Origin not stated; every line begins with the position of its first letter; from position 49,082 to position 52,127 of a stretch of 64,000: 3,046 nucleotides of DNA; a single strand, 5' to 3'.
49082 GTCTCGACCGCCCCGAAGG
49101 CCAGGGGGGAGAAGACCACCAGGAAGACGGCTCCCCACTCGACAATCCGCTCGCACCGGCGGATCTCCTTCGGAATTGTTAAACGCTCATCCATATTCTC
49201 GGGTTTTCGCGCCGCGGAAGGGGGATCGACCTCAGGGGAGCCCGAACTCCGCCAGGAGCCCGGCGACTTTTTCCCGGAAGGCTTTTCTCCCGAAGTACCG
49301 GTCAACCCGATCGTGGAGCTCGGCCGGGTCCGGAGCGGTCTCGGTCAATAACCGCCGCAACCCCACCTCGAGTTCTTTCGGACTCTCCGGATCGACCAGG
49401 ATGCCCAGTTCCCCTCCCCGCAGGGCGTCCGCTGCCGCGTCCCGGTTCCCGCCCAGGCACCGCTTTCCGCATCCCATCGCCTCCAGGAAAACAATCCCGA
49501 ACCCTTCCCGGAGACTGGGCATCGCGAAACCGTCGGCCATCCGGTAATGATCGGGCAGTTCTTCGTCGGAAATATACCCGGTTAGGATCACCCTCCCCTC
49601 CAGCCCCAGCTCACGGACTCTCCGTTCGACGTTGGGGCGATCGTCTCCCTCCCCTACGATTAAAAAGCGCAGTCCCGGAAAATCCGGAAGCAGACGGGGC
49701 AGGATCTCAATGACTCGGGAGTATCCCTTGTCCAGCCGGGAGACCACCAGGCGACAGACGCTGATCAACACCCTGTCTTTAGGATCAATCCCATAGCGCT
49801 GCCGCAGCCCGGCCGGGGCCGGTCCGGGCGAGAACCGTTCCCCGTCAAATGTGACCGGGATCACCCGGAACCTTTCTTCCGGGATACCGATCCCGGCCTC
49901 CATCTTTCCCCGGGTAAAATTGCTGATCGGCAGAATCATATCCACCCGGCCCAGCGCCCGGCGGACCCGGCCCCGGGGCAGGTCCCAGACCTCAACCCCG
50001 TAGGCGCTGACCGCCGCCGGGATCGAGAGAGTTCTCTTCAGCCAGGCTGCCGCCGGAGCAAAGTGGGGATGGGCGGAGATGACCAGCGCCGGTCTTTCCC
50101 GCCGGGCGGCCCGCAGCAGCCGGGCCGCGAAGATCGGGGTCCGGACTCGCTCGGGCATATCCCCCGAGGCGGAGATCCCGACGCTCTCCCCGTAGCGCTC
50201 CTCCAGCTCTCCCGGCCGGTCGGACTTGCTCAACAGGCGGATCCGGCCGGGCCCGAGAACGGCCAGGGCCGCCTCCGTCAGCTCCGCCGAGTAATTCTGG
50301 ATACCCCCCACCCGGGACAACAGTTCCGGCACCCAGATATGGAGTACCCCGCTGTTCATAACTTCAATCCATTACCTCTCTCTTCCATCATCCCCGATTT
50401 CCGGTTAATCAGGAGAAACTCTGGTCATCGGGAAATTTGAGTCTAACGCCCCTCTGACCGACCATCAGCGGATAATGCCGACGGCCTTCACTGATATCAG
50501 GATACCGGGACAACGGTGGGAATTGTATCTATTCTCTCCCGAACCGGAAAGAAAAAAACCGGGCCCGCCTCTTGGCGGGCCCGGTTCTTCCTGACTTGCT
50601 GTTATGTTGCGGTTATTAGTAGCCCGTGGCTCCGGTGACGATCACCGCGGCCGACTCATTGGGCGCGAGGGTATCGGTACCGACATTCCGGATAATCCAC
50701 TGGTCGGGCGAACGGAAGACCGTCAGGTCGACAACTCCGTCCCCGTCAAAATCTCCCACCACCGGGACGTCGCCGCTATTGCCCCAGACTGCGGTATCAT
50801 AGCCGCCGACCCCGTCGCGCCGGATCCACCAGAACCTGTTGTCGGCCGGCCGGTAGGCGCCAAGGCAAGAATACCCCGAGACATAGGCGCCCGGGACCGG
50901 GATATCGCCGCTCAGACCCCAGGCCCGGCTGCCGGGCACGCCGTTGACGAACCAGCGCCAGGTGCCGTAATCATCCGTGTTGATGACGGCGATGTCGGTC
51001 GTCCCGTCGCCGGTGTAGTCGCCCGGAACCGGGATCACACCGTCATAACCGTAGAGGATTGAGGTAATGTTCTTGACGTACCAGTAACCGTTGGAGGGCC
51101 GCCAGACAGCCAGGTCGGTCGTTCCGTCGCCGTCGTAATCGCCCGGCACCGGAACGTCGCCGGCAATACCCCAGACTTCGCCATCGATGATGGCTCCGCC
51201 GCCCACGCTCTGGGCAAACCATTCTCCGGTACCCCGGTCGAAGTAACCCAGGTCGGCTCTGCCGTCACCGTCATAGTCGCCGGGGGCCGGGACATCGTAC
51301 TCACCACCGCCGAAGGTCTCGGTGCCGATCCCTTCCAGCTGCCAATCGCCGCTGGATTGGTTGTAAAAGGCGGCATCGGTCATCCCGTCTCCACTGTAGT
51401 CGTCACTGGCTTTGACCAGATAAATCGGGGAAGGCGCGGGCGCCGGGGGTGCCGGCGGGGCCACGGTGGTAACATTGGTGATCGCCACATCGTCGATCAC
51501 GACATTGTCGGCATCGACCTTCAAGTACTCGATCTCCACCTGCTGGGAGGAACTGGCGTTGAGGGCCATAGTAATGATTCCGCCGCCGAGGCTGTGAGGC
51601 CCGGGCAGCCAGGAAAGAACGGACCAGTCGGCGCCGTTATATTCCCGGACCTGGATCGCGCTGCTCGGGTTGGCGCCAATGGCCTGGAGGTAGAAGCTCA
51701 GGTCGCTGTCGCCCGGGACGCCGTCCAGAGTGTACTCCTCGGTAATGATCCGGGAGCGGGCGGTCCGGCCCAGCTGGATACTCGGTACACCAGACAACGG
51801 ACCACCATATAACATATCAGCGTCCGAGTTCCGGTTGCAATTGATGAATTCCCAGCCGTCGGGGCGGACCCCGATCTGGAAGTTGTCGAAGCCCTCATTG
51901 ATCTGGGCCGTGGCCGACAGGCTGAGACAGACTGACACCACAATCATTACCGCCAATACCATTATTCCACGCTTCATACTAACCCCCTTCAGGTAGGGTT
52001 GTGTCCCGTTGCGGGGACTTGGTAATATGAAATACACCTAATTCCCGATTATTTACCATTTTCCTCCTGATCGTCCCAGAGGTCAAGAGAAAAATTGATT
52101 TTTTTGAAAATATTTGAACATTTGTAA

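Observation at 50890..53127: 304-bp block of 100% nucleotide identity between the tandem paralogs (recent gene conversion)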

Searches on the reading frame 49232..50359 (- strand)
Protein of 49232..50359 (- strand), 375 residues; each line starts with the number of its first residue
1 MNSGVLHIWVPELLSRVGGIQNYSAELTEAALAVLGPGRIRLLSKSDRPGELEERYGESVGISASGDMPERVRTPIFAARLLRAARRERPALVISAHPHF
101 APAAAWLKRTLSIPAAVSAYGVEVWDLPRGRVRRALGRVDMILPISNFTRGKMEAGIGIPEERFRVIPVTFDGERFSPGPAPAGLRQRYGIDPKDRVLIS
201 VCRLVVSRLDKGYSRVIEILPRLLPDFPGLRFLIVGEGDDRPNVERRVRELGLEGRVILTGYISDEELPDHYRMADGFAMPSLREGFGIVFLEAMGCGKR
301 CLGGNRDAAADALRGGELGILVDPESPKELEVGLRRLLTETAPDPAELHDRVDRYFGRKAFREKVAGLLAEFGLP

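Call 48: search_protein_families(library=pfam, proteins=[window:49232-50359:-], max_evalue=0.00001)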
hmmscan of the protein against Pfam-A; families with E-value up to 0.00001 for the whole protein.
window:49232-50359:- (375 aa): 4 families
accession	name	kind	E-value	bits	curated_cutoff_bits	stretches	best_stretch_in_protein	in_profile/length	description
PF00534.26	Glycos_transf_1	-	1.1e-31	110.1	26.4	1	186-343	6-160/172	Glycosyl transferases group 1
PF13692.12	Glyco_trans_1_4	-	9.7e-28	97.7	27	1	197-339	3-141/142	Glycosyl transferases group 1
PF13439.12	Glyco_transf_4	-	2.8e-13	50.7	28.5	1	17-169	1-164/170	Glycosyltransferase Family 4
PF13579.12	Glyco_trans_4_4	-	6e-10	40.1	29.7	1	18-169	1-157/158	Glycosyl transferase 4-like domain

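Call 54: find_encoding_contigs(protein=window:49232-50359:-, flank=6000, max_places=5)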
Protein window:49232-50359:- (375 aa): 6 contigs read that carry it; 5 places shown.
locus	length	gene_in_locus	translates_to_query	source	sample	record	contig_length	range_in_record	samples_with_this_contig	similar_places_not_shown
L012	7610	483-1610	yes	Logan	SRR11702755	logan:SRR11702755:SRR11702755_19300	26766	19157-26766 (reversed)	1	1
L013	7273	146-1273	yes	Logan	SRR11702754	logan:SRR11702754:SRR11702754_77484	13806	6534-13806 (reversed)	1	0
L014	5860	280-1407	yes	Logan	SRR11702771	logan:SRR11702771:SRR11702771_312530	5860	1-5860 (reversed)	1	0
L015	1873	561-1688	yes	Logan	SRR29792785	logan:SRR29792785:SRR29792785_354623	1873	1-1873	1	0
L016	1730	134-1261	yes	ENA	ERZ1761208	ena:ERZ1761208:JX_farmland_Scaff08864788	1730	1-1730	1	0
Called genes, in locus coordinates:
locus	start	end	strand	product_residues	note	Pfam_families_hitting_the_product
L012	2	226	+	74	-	?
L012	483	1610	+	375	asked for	PF20706:GT4-conflict (faint), PF13439:Glyco_transf_4, PF13579:Glyco_trans_4_4, PF00534:Glycos_transf_1, PF13692:Glyco_trans_1_4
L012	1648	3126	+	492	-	PF04932:Wzy_C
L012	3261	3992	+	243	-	PF13489:Methyltransf_23, PF02353:CMAS (weak), PF08241:Methyltransf_11, PF08242:Methyltransf_12 (weak), PF13649:Methyltransf_25, PF13847:Methyltransf_31 (weak)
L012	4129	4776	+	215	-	PF05050:Methyltransf_21 (faint)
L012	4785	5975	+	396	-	PF00534:Glycos_transf_1, PF13692:Glyco_trans_1_4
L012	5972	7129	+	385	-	PF20706:GT4-conflict, PF00534:Glycos_transf_1, PF13692:Glyco_trans_1_4, PF13524:Glyco_trans_1_2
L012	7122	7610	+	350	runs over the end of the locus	PF13524:Glyco_trans_1_2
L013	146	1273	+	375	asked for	PF20706:GT4-conflict (faint), PF13439:Glyco_transf_4, PF13579:Glyco_trans_4_4, PF00534:Glycos_transf_1, PF13692:Glyco_trans_1_4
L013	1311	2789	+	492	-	PF04932:Wzy_C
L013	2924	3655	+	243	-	PF13489:Methyltransf_23, PF02353:CMAS (weak), PF08241:Methyltransf_11, PF08242:Methyltransf_12 (weak), PF13649:Methyltransf_25, PF13847:Methyltransf_31 (weak)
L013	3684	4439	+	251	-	PF05050:Methyltransf_21 (faint)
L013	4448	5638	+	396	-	PF00534:Glycos_transf_1, PF13692:Glyco_trans_1_4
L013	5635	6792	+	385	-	PF20706:GT4-conflict, PF00534:Glycos_transf_1, PF13692:Glyco_trans_1_4, PF13524:Glyco_trans_1_2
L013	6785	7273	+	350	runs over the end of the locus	PF13524:Glyco_trans_1_2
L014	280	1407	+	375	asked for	PF20706:GT4-conflict (faint), PF13439:Glyco_transf_4, PF13579:Glyco_trans_4_4, PF00534:Glycos_transf_1, PF13692:Glyco_trans_1_4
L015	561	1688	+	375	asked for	PF20706:GT4-conflict (faint), PF13439:Glyco_transf_4, PF13579:Glyco_trans_4_4, PF00534:Glycos_transf_1, PF13692:Glyco_trans_1_4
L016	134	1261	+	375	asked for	PF20706:GT4-conflict (faint), PF13439:Glyco_transf_4, PF13579:Glyco_trans_4_4, PF00534:Glycos_transf_1, PF13692:Glyco_trans_1_4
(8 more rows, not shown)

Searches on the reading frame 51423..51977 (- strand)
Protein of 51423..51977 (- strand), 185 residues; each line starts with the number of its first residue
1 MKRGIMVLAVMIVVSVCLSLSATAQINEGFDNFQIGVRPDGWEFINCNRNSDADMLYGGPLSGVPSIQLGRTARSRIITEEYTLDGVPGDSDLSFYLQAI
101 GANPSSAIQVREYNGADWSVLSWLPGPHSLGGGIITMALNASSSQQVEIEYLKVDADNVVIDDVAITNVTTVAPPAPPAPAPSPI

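Call 53: find_homologous_proteins(query=window:51423-51977:-)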
Query window:51423-51977:-: 290 candidates shared short words with the query, none scored E <= 0.001.
